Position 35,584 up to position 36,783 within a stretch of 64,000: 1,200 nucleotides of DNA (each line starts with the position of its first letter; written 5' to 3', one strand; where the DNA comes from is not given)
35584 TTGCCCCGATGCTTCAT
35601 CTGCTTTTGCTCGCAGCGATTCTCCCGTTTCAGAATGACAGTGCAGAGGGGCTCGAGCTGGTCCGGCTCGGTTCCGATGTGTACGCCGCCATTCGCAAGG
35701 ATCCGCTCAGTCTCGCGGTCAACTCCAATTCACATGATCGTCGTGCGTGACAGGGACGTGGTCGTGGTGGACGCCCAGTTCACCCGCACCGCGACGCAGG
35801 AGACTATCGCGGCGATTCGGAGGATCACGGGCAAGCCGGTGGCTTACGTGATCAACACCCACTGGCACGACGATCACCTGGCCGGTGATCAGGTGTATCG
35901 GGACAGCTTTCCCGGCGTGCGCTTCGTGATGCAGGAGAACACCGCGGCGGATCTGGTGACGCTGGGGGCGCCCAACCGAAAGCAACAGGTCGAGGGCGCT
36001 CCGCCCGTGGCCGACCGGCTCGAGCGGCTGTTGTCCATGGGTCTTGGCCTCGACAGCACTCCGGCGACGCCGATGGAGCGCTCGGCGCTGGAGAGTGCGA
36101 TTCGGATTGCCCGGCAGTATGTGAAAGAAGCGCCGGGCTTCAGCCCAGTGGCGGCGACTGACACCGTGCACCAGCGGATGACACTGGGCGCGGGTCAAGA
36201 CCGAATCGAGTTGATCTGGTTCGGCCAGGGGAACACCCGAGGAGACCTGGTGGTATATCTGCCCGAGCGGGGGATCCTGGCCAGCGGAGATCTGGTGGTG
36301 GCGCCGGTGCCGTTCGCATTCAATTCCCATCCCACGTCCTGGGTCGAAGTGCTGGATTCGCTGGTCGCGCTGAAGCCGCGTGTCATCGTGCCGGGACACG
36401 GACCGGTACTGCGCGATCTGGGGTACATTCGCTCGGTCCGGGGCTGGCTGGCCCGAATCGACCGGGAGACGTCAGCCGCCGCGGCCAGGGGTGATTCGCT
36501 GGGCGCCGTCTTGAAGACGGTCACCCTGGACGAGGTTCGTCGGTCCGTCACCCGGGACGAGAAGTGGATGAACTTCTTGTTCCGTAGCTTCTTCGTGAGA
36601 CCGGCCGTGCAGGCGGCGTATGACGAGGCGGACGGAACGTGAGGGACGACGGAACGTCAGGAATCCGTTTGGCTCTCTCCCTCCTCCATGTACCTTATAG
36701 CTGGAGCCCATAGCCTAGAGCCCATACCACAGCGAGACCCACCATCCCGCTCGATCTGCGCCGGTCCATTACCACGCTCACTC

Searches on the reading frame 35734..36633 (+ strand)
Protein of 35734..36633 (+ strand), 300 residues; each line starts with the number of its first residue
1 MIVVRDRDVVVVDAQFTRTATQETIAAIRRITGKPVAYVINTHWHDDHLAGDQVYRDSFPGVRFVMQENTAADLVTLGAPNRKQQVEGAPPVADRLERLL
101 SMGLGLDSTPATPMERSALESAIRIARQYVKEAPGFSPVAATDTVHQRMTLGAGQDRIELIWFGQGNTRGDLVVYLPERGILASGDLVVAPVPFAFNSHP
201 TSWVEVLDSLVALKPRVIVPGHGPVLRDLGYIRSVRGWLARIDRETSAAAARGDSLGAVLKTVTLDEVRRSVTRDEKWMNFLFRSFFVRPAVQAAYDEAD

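Call 79: search_protein_families(library=pfam, proteins=[window:35734-36633:+], max_evalue=0.00001)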
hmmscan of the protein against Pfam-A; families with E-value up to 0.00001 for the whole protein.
window:35734-36633:+ (300 aa): 1 family
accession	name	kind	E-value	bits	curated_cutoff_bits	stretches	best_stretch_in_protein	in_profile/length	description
PF00753.33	Lactamase_B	-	1.9e-17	64.3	22.7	1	2-222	10-196/196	Metallo-beta-lactamase superfamily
